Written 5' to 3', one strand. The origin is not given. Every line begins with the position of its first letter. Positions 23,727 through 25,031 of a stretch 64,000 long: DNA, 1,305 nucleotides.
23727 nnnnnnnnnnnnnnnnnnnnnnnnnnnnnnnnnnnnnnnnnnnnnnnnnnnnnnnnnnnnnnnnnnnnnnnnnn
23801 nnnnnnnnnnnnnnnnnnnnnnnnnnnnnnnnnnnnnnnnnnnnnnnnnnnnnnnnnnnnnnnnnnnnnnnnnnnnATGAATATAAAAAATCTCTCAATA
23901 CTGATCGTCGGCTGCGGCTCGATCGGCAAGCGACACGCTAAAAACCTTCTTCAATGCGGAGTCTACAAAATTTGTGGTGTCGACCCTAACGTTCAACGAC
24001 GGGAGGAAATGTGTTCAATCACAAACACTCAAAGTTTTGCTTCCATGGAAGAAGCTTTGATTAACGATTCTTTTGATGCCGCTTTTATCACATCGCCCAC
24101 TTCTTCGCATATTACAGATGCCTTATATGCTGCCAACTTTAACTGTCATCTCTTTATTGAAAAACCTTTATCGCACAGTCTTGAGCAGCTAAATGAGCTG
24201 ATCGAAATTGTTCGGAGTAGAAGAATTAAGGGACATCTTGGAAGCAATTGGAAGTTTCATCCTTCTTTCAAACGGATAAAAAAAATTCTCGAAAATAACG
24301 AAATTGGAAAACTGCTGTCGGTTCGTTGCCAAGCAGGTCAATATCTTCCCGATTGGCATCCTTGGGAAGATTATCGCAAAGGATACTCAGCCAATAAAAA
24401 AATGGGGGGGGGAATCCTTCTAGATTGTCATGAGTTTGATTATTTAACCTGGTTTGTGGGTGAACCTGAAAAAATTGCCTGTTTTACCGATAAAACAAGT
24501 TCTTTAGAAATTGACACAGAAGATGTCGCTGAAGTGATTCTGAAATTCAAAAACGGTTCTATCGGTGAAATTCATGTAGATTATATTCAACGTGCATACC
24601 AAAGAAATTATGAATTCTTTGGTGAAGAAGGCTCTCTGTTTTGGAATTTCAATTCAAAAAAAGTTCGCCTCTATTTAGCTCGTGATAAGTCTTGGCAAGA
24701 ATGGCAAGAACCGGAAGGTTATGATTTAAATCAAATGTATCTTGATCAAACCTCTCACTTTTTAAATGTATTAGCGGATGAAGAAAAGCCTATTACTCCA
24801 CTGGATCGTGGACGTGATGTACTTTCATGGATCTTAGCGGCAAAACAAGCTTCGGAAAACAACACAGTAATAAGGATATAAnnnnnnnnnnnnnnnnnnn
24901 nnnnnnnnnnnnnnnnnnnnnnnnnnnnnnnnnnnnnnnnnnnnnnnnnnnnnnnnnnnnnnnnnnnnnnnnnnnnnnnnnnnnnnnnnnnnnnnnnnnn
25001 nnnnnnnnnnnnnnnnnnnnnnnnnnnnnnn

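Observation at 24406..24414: G9 homopolymeric tract inside a NulO-pathway oxidoreductase: candidate phase-variation switch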

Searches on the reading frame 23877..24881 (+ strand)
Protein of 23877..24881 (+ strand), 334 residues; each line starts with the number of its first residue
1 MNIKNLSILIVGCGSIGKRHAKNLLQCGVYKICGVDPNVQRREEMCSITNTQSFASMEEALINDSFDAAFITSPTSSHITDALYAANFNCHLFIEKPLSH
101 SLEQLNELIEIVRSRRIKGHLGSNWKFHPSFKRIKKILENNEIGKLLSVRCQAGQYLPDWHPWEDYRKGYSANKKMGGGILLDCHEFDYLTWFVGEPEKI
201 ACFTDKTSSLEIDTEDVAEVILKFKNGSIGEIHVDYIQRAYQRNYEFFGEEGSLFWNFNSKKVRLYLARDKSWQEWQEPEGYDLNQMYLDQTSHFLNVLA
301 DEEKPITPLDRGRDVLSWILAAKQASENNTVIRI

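Call 5: search_protein_families(library=pfam, proteins=[window:23877-24881:+])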
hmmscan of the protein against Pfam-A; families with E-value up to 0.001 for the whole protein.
window:23877-24881:+ (334 aa): 6 families
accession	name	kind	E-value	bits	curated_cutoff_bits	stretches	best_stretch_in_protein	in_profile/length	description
PF22725.1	GFO_IDH_MocA_C3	-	2.2e-23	83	27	1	131-254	1-123/124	GFO/IDH/MocA C-terminal domain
PF01408.29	GFO_IDH_MocA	-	1.9e-16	61.2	24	1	7-115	2-112/120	Oxidoreductase family, NAD-binding Rossmann fold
PF02894.22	GFO_IDH_MocA_C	-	1.9e-16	60.9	22.9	1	135-332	1-216/218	Oxidoreductase family, C-terminal alpha/beta domain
PF00899.27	ThiF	-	5.5e-05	22.9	28.1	1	2-37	17-52/238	ThiF family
PF02826.25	2-Hacid_dh_C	-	0.00055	19.8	25.1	1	3-61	34-89/178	D-isomer specific 2-hydroxyacid dehydrogenase, NAD binding domain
PF13241.12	NAD_binding_7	-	0.00095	20.2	22.1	0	2-48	4-50/104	Putative NAD(P)-binding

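Call 7: find_related_loci(query=window:23877-24881:+, collection=genome_contigs, flank=3000)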
Query window:23877-24881:+ (334 aa) in genome_contigs; peptide patterns used: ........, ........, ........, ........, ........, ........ (x = any residue, [..] = any of these).
599 stretches matched a pattern (row limit reached: there are more); 572 encode a relative of the query (tblastn E <= 1e-3); the best 80 are kept; 80 distinct loci.
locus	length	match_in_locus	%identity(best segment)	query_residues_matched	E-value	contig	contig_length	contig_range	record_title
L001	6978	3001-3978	55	7-332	7e-120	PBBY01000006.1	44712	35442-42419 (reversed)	MAG: Candidatus Magasanikiibacteriota bacterium isolate SP4150 MHASMcontig_1528082, whole genome shotgun sequence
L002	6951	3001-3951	55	18-334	6e-119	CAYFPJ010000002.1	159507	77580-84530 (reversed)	MAG TPA_asm: uncultured Gammaproteobacteria bacterium isolate ERP019367_co2_52 genome assembly, contig: NODE_103_length_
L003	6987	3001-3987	51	5-334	2e-117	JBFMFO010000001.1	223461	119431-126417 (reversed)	MAG: Thermodesulfobacteriota bacterium isolate MAG273 MAG273_1, whole genome shotgun sequence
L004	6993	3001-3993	50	3-334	7e-115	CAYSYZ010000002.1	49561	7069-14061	MAG TPA_asm: uncultured Desulfovibrionales bacterium isolate binchicken_co327_82 genome assembly, contig: NODE_61_length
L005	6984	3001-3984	51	7-334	2e-114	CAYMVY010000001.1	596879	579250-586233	MAG TPA_asm: uncultured Gammaproteobacteria bacterium isolate SRP170004_co1_30 genome assembly, contig: NODE_10_length_5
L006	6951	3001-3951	50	18-334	9e-110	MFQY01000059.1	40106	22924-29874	MAG: Candidatus Magasanikbacteria bacterium RIFOXYC2_FULL_40_16 rifoxyc2_full_scaffold_657, whole genome shotgun sequenc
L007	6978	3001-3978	49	5-331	2e-109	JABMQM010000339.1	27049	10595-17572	MAG: Desulfobacteraceae bacterium isolate bin.469 k141_3188241, whole genome shotgun sequence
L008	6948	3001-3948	48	18-334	1e-108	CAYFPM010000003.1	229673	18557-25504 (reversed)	MAG TPA_asm: uncultured Gammaproteobacteria bacterium isolate ERP019367_co2_132 genome assembly, contig: NODE_49_length_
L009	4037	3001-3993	49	4-334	3e-108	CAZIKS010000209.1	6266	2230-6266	MAG TPA_asm: uncultured Pirellulales bacterium isolate SRP068000_co4_338 genome assembly, contig: NODE_23990_length_6266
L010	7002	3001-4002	45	2-334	7e-107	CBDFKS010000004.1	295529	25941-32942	MAG: Dehalococcoidia bacterium isolate c4dad43c-b7b6-47a6-a77d-83e0dddb64fa genome assembly, contig: contig_4, whole gen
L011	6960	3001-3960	50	5-334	4e-107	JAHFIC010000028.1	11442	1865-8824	MAG: Candidatus Magasanikiibacteriota bacterium isolate nzgw353 NODE_9876_length_11443_cov_2.817435, whole genome shotgu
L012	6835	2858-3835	46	6-332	7e-107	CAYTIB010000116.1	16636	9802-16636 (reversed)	MAG TPA_asm: uncultured bacterium isolate SRP092796_co2_525 genome assembly, contig: k141_494461, whole genome shotgun s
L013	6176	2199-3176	49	8-334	1e-105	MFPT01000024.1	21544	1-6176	MAG: Candidatus Magasanikbacteria bacterium RIFCSPHIGHO2_01_FULL_41_23 rifcsphigho2_01_scaffold_8720, whole genome shotg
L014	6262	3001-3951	48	18-334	2e-105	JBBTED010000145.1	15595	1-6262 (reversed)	MAG: Candidatus Firestonebacteria bacterium isolate H52-bin162_1 H52_bin162_1_000000000145, whole genome shotgun sequenc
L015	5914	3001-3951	50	18-334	9e-105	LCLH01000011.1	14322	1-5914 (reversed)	MAG: Candidatus Magasanikbacteria bacterium GW2011_GWC2_45_8 UX20_C0011, whole genome shotgun sequence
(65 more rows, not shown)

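Call 8: find_homologous_proteins(query=window:23877-24881:+, max_evalue=1e-30)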
Query window:23877-24881:+ (334 aa): 5179 proteins with E <= 1e-30 among 6178 candidates; the best 120 are listed.
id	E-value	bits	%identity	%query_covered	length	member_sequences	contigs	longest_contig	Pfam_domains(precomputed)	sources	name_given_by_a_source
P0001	2.8e-189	647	100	83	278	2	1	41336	PF01408.29,PF22725.2,PF02894.23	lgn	-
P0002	1.5e-119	418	55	95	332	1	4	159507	PF01408.29,PF22725.2,PF02894.23,PF03807.24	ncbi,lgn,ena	-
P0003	3.3e-118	413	55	99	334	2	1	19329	PF01408.29,PF22725.2,PF02894.23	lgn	-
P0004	1.1e-115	405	52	95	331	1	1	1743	PF01408.29,PF22725.2,PF02894.23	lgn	-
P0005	3.5e-115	403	55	98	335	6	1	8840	PF01408.29,PF22725.2,PF02894.23,PF03435.25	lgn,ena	-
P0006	4.0e-115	403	53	98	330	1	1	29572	PF01408.29,PF22725.2,PF02894.23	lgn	-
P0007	4.4e-115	403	51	98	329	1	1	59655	PF01408.29,PF22725.2,PF02894.23,PF03807.24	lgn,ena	-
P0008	6.8e-115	402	52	95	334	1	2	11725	PF01408.29,PF22725.2,PF02894.23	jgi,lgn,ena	-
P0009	3.0e-113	397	52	95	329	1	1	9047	PF01408.29,PF22725.2,PF02894.23,PF03807.24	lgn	-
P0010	6.8e-113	396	52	95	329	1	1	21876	PF01408.29,PF22725.2,PF02894.23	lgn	-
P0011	3.2e-112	393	52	99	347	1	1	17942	PF01408.29,PF22725.2,PF02894.23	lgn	-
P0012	3.6e-112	393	50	98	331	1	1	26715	PF01408.29,PF22725.2,PF02894.23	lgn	-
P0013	3.9e-112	393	51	98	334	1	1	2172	PF01408.29,PF22725.2,PF02894.23,PF20279.4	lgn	-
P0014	3.1e-111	390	50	95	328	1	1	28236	PF01408.29,PF22725.2,PF02894.23,PF03807.24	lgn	-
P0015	3.5e-111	390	52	98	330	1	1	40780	PF01408.29,PF22725.2,PF02894.23,PF03807.24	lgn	-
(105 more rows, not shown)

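Call 11: find_encoding_contigs(protein=P0001, flank=10000, max_places=10)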
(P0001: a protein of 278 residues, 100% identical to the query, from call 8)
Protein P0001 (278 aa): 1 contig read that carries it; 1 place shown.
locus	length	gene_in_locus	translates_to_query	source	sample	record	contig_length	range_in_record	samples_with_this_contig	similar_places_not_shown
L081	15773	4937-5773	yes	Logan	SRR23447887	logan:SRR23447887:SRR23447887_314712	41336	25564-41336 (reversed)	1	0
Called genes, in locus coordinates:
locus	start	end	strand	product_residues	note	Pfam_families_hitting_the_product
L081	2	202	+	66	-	?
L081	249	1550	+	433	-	PF03446:NAD_binding_2, PF03721:UDPG_MGDP_dh_N, PF00984:UDPG_MGDP_dh, PF03720:UDPG_MGDP_dh_C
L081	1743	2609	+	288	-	PF01370:Epimerase, PF02719:Polysacc_synt_2, PF04321:RmlD_sub_bind, PF16363:GDP_Man_Dehyd, PF07993:NAD_binding_4 (faint)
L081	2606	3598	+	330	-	PF01073:3Beta_HSD, PF01370:Epimerase, PF02719:Polysacc_synt_2, PF04321:RmlD_sub_bind, PF07993:NAD_binding_4 (faint), PF16363:GDP_Man_Dehyd, PF13460:NAD_binding_10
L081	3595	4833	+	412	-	PF00155:Aminotran_1_2 (weak), PF01041:DegT_DnrJ_EryC1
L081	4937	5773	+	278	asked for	PF01408:GFO_IDH_MocA, PF02894:GFO_IDH_MocA_C, PF22725:GFO_IDH_MocA_C3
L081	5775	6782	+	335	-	PF03102:NeuB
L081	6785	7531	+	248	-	-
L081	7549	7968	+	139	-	PF01757:Acyl_transf_3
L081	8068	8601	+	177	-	PF01757:Acyl_transf_3 (weak)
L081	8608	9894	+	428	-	PF00202:Aminotran_3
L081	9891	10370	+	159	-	PF13302:Acetyltransf_3, PF13420:Acetyltransf_4, PF13523:Acetyltransf_8 (faint), PF00583:Acetyltransf_1, PF13673:Acetyltransf_10 (faint), PF13508:Acetyltransf_7 (weak), PF08445:FR47 (weak)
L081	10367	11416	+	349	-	PF03102:NeuB, PF08666:SAF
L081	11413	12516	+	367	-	PF04101:Glyco_tran_28_C (weak)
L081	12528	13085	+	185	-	PF13302:Acetyltransf_3, PF00583:Acetyltransf_1 (weak)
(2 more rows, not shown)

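Call 17: list_cluster_members(proteins=[P0001, window:23877-24881:+])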
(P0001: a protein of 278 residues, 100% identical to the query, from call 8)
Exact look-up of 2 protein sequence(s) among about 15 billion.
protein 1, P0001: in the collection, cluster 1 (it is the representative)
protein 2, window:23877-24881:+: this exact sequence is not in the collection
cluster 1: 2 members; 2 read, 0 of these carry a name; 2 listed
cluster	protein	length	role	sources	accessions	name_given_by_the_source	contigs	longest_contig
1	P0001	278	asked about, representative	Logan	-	-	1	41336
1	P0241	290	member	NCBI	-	-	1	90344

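Call 18: search_protein_families(library=ncbifam, proteins=[window:23877-24881:+], max_evalue=0.00001)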
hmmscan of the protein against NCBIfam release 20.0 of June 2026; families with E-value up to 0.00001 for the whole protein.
window:23877-24881:+ (334 aa): 8 families
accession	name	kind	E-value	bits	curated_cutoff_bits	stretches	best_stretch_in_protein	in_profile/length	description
TIGR04380.1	myo_inos_iolG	equivalog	7e-38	130.3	355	1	6-332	2-329/330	inositol 2-dehydrogenase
NF040723.1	UDP-GlcNAcDh_Arch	equivalog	4.5e-25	88.8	450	1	8-325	3-300/302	UDP-N-acetylglucosamine 3-dehydrogenase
NF052479.1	LevoglcsnDh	equivalog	1.1e-16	60.5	650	1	55-203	63-211/386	levoglucosan dehydrogenase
NF052679.1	InsChiInosDhIolG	equivalog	3.6e-13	49.3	540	1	6-254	3-248/343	bifunctional inositol 2-dehydrogenase/D-chiro-inositol 1-dehydrogenase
NF058561.1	BT_2158_fam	equivalog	5.2e-11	41.8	750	1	5-153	35-184/487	glycoside 3-dehydrogenase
NF041392.1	XylDh_Gfo6_Halo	equivalog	2.4e-10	39.8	350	1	45-162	62-179/350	D-xylose 1-dehydrogenase Gfo6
NF007574.0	PRK10206.1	equivalog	4.1e-07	29.4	352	1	38-203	37-196/345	oxidoreductase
NF008607.0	PRK11579.1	subfamily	7.3e-06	25.2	330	1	55-265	53-259/346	oxidoreductase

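Call 24: find_encoding_contigs(protein=window:24009-24881:+, flank=10000, max_places=10)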
Protein window:24009-24881:+ (290 aa): no gene with exactly this product is on record in the collection.
